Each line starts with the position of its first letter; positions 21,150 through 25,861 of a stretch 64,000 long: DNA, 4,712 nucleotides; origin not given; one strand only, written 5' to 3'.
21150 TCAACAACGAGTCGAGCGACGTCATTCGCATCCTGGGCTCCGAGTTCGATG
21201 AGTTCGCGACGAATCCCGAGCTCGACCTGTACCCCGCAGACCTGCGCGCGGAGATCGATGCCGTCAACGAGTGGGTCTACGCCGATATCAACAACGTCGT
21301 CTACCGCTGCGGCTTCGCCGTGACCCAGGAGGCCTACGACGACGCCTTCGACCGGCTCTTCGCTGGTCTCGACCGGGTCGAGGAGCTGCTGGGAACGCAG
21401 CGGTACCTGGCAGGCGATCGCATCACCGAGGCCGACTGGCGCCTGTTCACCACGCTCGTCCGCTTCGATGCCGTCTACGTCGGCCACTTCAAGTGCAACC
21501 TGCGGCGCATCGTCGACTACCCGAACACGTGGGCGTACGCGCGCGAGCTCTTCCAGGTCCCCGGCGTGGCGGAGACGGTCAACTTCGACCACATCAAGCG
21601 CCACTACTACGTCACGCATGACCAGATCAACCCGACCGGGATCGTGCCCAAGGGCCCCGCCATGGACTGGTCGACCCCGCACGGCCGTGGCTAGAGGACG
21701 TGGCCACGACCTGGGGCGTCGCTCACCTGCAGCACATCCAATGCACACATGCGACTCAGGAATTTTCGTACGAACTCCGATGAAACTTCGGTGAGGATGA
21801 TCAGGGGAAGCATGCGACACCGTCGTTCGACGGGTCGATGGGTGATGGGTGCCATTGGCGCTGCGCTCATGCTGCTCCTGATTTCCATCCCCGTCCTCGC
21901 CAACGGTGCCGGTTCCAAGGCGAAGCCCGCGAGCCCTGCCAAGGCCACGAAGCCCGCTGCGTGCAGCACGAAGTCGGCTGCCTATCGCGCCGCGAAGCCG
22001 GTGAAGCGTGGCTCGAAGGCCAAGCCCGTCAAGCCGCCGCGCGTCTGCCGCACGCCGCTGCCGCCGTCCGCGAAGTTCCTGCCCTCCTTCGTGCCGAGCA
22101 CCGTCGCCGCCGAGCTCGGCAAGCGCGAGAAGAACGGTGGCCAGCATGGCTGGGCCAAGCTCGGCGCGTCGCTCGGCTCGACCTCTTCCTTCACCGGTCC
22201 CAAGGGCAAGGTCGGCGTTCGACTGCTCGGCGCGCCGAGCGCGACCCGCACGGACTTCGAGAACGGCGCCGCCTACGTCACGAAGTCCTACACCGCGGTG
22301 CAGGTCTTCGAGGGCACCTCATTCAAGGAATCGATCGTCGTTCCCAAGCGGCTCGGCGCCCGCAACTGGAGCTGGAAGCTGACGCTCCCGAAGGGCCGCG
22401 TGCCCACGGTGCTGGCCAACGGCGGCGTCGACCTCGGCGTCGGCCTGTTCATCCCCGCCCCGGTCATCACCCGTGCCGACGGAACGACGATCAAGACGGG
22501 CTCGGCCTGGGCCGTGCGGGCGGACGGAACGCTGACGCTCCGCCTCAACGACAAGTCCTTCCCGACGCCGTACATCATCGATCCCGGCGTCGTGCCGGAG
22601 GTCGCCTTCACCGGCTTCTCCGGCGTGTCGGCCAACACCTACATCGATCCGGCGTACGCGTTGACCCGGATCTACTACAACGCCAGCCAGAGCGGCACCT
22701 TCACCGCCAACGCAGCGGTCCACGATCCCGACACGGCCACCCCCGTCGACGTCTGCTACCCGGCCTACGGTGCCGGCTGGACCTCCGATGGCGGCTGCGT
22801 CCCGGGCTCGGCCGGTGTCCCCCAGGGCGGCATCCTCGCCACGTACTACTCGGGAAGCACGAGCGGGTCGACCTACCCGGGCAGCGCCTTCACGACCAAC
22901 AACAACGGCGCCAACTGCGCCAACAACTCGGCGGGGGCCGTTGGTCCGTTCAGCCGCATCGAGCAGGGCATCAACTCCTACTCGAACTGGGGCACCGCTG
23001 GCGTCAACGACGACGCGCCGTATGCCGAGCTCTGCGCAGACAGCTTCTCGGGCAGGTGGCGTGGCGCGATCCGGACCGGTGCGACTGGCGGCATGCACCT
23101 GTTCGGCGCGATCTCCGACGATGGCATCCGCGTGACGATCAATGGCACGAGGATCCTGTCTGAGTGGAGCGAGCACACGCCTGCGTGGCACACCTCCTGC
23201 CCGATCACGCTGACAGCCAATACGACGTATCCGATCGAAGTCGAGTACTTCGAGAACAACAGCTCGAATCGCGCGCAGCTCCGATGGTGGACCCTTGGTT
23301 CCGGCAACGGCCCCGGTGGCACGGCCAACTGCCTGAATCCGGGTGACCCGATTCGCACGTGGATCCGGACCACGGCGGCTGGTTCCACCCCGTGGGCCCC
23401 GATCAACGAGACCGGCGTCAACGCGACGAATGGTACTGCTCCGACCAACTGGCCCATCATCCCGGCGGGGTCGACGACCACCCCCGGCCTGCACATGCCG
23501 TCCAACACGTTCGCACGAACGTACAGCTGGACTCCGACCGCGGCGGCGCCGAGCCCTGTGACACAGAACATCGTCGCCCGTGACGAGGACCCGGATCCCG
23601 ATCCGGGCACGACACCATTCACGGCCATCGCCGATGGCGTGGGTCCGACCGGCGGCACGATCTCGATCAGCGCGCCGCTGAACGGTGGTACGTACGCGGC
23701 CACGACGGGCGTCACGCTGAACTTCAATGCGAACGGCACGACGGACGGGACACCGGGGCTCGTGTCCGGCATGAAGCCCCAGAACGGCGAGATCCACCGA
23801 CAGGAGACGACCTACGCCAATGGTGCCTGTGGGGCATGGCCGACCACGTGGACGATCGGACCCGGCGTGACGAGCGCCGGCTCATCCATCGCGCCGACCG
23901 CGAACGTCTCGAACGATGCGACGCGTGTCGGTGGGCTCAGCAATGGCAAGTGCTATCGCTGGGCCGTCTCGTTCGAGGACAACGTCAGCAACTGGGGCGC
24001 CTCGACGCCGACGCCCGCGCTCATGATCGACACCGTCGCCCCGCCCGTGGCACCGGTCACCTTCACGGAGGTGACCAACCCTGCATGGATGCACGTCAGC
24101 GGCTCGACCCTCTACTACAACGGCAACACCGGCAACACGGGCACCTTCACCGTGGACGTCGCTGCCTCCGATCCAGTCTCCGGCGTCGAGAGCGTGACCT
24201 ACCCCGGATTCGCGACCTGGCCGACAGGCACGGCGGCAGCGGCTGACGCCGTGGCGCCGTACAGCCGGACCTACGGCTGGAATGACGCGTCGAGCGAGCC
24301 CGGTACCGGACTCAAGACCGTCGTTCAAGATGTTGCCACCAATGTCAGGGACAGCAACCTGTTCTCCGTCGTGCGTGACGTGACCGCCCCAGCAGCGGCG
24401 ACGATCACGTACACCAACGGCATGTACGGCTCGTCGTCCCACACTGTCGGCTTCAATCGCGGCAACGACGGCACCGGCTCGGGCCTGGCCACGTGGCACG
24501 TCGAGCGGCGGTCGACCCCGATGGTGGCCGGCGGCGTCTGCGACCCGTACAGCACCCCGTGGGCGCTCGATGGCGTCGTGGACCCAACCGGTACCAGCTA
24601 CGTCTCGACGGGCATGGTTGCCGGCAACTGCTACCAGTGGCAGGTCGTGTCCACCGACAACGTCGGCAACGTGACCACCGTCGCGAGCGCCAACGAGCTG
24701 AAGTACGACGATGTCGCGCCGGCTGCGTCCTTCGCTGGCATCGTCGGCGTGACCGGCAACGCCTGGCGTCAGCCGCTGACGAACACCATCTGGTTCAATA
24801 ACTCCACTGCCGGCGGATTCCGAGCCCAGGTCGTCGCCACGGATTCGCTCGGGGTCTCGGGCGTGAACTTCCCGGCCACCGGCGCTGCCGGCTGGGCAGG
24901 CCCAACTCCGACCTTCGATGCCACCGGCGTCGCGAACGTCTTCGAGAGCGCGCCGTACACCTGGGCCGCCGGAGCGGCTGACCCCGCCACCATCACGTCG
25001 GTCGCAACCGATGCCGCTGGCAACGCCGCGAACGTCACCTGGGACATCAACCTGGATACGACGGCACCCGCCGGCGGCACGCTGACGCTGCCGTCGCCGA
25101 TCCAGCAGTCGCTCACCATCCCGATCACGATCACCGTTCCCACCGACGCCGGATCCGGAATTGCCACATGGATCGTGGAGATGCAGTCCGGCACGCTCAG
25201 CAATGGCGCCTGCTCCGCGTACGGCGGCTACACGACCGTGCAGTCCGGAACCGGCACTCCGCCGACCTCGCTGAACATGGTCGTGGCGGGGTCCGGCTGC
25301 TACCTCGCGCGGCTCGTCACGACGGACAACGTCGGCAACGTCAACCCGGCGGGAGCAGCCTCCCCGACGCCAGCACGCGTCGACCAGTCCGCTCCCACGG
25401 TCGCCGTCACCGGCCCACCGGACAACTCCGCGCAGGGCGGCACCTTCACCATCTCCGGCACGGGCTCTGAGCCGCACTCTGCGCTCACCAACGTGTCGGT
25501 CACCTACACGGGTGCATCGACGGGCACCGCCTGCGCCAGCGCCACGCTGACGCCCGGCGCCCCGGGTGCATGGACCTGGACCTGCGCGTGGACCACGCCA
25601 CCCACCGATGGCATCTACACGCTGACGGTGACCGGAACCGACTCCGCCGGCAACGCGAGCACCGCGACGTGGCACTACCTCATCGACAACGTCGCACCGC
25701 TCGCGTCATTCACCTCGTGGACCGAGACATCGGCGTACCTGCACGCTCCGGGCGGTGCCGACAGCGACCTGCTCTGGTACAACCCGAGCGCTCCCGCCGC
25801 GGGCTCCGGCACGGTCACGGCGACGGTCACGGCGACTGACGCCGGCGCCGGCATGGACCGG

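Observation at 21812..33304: An 11.5-kb single gene for a ~3,830-aa secreted PA14/Ig-repeat protein with no recognisable anchor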

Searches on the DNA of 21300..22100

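Call 64: search_rna_families(source=window, start=21300, end=22100, threshold=evalue, max_evalue=1)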
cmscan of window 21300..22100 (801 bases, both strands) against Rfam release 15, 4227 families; matches with E-value up to 1: 1.
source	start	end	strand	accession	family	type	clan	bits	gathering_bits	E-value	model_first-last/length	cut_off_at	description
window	21609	21735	+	RF00483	IRES_IGF2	Cis-reg; IRES;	-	15.9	70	0.78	1-121/121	no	Insulin-like growth factor II IRES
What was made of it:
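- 21695..21811 (+): 117-nt leader. It contains the conserved motif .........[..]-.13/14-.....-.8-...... (21753-21796) and an SD-like GGGGAA stretch (21803-21808). No Rfam family matches (call 64).
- Tried and rejected: No Rfam family matches around the leader (call 64).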

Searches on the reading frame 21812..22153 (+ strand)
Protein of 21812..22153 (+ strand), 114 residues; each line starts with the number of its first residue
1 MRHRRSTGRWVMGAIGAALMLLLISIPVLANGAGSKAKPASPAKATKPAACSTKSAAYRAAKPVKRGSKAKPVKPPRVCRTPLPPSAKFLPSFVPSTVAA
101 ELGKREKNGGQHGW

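Call 33: search_protein_families(library=pfam, proteins=[window:21812-22153:+], max_evalue=10)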
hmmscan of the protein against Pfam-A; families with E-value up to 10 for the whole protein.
seq(114 aa): 0 families

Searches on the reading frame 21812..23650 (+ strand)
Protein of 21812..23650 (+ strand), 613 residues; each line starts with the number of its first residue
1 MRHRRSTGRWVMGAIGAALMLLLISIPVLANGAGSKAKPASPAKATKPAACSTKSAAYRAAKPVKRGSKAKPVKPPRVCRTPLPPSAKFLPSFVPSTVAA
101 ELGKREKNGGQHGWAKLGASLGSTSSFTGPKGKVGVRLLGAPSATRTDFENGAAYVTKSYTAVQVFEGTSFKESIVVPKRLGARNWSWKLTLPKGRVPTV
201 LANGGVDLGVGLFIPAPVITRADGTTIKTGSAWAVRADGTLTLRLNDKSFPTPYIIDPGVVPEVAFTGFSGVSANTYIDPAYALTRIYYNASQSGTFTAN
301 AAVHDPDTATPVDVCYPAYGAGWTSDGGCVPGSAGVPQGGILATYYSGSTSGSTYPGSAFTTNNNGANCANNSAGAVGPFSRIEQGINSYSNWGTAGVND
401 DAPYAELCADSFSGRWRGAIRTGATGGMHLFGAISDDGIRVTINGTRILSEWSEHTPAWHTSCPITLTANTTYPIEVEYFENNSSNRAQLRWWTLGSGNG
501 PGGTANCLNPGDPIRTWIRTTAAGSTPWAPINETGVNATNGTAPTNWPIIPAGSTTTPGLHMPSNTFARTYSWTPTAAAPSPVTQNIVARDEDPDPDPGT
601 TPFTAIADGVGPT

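Call 14: find_homologous_proteins(query=window:21812-23650:+, max_evalue=0.001)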
Query window:21812-23650:+ (613 aa): 5 proteins with E <= 0.001 among 8000 candidates.
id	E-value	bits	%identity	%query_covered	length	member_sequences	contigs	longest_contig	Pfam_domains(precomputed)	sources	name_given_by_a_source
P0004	0.0e+0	1345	100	97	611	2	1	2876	PF07691.18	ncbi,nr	ncbi:MAG: hypothetical protein JWM25_76, partial [Thermoleophilia bacterium]|nr:hypothetical protein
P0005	8.3e-19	86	32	16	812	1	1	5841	PF27197.1,PF07691.18,PF10528.15,PF25275.2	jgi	jgi:hypothetical protein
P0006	1.4e-14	72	26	37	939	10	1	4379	PF07691.18,PF10528.15,PF18962.8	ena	-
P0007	2.3e-8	51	41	13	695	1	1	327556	PF23981.2,PF07691.18,PF10528.15,PF18998.7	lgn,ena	-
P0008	8.1e-8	49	36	19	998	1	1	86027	PF07691.18,PF10528.15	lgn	-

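Call 81: find_encoding_contigs(protein=P0004, flank=5000, max_places=4)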
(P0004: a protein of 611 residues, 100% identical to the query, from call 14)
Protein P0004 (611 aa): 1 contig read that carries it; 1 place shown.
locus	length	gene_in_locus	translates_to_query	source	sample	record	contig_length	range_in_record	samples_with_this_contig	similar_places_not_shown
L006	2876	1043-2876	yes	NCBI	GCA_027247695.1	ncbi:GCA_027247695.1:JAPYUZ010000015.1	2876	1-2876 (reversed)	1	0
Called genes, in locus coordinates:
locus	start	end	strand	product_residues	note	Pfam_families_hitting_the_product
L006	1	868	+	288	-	PF13409:GST_N_2, PF00043:GST_C (faint), PF13410:GST_C_2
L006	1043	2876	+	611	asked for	PF07691:PA14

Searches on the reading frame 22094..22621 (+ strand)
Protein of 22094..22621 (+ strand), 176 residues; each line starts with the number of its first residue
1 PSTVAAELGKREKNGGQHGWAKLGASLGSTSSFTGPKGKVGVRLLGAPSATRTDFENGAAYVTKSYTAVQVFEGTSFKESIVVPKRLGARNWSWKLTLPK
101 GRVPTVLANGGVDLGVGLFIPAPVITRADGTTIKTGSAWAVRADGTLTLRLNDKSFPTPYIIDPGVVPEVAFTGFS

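Call 33: search_protein_families(library=pfam, proteins=[window:22094-22621:+], max_evalue=10)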
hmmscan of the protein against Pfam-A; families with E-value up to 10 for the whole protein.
seq(176 aa): 0 families

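Call 48: search_solved_structures(query=A3, max_evalue=10, show_alignments=2)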
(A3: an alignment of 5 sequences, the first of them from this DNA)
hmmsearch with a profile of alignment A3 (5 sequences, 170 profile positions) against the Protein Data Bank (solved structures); distinct sequences matched with E-value up to 10: 9.
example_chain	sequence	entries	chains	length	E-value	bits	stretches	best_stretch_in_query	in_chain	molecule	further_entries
6tjg_A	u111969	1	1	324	0.0011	22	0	87-115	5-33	Cake8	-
6tjf_A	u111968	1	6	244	0.0049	19.8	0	87-115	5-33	Cake6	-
6tje_A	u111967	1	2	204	0.016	18.2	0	87-115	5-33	Cake5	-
7eq5_A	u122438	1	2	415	0.042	16.8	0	87-112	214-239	Membrane associated protein kinase with beta-propeller domain, pyrrolo-quinoline quinone b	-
6tjd_A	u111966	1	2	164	0.068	16.1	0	87-115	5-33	Cake4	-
7evf_AA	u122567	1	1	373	0.08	15.9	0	88-112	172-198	PQQ_3 domain-containing protein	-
7awy_A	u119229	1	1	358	0.2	14.6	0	87-116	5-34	Scone-R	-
7dxn_A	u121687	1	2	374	0.24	14.3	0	89-112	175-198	Membrane associated protein kinase with beta-propeller domain, pyrrolo-quinoline quinone b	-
6tjc_A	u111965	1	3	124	0.37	13.7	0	87-115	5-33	Cake3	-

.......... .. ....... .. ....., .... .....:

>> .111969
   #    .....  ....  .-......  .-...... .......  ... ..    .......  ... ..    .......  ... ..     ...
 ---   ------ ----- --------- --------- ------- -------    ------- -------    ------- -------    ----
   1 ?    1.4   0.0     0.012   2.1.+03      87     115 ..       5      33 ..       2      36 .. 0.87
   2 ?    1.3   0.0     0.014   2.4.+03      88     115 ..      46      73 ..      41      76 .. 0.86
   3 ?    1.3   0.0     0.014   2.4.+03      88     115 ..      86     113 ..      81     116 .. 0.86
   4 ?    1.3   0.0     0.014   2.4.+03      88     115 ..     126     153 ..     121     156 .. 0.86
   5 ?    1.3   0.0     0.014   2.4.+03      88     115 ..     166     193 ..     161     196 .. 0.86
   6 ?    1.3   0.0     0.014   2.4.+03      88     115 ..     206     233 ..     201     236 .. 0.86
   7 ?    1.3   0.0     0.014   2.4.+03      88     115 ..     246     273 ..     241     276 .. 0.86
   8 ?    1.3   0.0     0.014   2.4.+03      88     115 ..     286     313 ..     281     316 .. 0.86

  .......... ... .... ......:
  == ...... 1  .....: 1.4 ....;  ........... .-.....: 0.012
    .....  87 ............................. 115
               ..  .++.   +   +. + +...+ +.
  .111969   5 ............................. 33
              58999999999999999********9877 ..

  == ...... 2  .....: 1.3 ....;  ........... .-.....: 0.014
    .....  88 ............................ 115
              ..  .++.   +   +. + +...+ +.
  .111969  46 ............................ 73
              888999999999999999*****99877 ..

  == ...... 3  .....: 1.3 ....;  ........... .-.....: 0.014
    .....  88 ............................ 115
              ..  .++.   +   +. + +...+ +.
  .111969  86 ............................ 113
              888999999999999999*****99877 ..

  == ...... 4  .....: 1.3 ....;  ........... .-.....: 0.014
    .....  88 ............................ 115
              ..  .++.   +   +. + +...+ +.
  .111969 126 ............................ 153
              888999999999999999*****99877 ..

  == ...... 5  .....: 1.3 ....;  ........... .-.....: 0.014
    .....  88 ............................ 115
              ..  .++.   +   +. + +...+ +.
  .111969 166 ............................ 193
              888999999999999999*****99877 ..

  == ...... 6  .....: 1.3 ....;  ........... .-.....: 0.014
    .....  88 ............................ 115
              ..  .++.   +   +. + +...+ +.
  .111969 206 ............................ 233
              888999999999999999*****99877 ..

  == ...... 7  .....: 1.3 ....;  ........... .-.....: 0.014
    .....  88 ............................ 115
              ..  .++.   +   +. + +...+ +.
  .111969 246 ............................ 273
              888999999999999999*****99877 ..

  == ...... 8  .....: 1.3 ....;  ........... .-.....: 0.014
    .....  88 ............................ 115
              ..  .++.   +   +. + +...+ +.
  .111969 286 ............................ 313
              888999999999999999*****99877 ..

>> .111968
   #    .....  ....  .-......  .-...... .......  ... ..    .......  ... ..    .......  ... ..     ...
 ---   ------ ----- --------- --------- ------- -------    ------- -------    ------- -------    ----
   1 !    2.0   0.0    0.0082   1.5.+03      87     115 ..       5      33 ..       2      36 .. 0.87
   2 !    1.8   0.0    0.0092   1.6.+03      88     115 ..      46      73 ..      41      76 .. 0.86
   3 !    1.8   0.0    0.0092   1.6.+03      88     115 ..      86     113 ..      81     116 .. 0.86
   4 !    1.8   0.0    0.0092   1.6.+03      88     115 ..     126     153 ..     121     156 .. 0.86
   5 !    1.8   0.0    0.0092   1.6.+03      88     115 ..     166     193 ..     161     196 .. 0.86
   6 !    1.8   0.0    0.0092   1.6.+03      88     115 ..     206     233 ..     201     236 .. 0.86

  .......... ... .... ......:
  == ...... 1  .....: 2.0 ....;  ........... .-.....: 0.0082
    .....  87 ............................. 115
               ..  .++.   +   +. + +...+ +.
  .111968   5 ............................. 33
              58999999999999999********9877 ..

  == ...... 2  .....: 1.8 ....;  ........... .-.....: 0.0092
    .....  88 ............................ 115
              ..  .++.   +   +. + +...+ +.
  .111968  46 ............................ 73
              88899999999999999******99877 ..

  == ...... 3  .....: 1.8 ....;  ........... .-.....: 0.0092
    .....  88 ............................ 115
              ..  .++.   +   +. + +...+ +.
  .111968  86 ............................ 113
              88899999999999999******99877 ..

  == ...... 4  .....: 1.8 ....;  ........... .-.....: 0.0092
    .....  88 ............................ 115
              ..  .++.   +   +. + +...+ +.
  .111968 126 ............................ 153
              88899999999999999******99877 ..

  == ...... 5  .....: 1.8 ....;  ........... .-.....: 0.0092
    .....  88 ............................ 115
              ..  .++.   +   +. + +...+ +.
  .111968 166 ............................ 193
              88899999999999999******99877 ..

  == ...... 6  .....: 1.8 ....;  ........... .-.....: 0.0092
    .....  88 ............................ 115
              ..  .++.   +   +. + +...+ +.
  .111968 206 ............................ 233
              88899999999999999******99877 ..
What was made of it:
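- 22094..22606 (+): Conserved N-terminal domain of unknown fold, residues 95-265 (motifs KESI, W.W, PY[IV][IV]DP). No meaningful PDB sequence hit (call 48).
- Tried and rejected: The N-domain profile found only spurious hits to designed propellers, with per-domain scores of 1-2 bits (call 48).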

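Call 49: find_related_loci(query=A3, collection=genome_contigs, flank=10000)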
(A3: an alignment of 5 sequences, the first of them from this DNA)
Query A3 (170 aa) in genome_contigs; peptide patterns used: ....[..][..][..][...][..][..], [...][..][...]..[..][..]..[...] (x = any residue, [..] = any of these).
61 stretches matched a pattern; 2 encode a relative of the query (tblastn E <= 1e-3); 2 distinct loci.
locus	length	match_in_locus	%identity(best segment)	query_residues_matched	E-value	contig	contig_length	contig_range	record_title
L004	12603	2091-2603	53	1-170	6e-55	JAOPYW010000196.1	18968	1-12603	MAG: Thermoleophilia bacterium isolate RYN_238 scaffold_1060104, whole genome shotgun sequence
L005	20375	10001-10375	35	38-164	2e-18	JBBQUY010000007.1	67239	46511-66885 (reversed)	MAG: Gaiellales bacterium isolate Co_metawrap_1958 Cmw_1958_k141_7894287_length_67239_cov_12.0000, whole genome shotgun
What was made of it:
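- Tried and rejected: The scan with the N-domain found two MAGs (call 49).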

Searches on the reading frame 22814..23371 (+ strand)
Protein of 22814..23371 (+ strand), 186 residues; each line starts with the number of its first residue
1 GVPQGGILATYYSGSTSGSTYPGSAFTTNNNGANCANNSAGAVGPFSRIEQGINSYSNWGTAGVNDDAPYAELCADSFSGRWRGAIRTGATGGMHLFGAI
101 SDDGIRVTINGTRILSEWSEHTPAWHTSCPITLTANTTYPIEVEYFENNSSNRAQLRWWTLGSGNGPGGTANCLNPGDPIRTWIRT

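Call 33: search_protein_families(library=pfam, proteins=[window:22814-23371:+], max_evalue=10)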
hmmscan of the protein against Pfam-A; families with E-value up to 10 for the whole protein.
seq(186 aa): 1 family
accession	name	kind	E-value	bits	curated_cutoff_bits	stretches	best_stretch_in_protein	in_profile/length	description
PF07691.17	PA14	-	4.6e-12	46.4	24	1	72-158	40-133/147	PA14 domain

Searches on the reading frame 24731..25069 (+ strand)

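Call 33: search_protein_families(library=pfam, proteins=[window:24731-25069:+], max_evalue=10)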
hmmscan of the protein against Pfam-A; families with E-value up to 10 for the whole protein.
seq(113 aa): 1 family
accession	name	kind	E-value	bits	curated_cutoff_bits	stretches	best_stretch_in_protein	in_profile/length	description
PF23616.1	Ig_GEX2_N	-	0.44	11.1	27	1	4-43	59-97/105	GEX2 N-terminal Ig-like domain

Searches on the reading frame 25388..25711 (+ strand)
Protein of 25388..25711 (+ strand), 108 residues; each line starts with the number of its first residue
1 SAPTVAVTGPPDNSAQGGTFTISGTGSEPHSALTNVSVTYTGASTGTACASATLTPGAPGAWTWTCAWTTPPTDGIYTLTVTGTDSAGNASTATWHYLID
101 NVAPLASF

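Call 33: search_protein_families(library=pfam, proteins=[window:25388-25711:+], max_evalue=10)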
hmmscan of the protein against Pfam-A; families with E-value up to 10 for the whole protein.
seq(108 aa): 11 families
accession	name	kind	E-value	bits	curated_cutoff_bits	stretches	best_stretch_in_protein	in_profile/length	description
PF19077.6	Big_13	-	8.6e-08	33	27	1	30-100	37-101/102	Bacterial Ig-like domain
PF22352.2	K319L-like_PKD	-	0.0019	18.6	27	1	70-94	55-79/84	K319L-like, PKD domain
PF13750.12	Big_3_3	-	0.0069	16.5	27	1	76-97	123-146/157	Bacterial Ig-like domain (group 3)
PF09136.16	Glucodextran_B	-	0.025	15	27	2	3-47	1-47/83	Glucodextranase, domain B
PF20164.4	GspA_SrpA_N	-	0.03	15.2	27.4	1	73-103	85-115/117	GspA/SrpA SigLec-like domain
PF05345.18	He_PIG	-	0.03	15.2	24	1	67-94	62-90/96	Putative Ig domain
PF17936.7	Big_6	-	0.053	14.2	27.6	1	12-94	7-77/83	Bacterial Ig domain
PF10648.15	Gmad2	-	0.071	13.9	25.7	1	5-88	2-84/86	Immunoglobulin-like domain of bacterial spore germination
PF00801.26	PKD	-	0.34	11.4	23.5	1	13-94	10-76/80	PKD domain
PF17963.7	Big_9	-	0.78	11.1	23.6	1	14-94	13-85/89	Bacterial Ig domain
PF18911.6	PKD_4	-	0.79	10.3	27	1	73-94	58-80/85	PKD domain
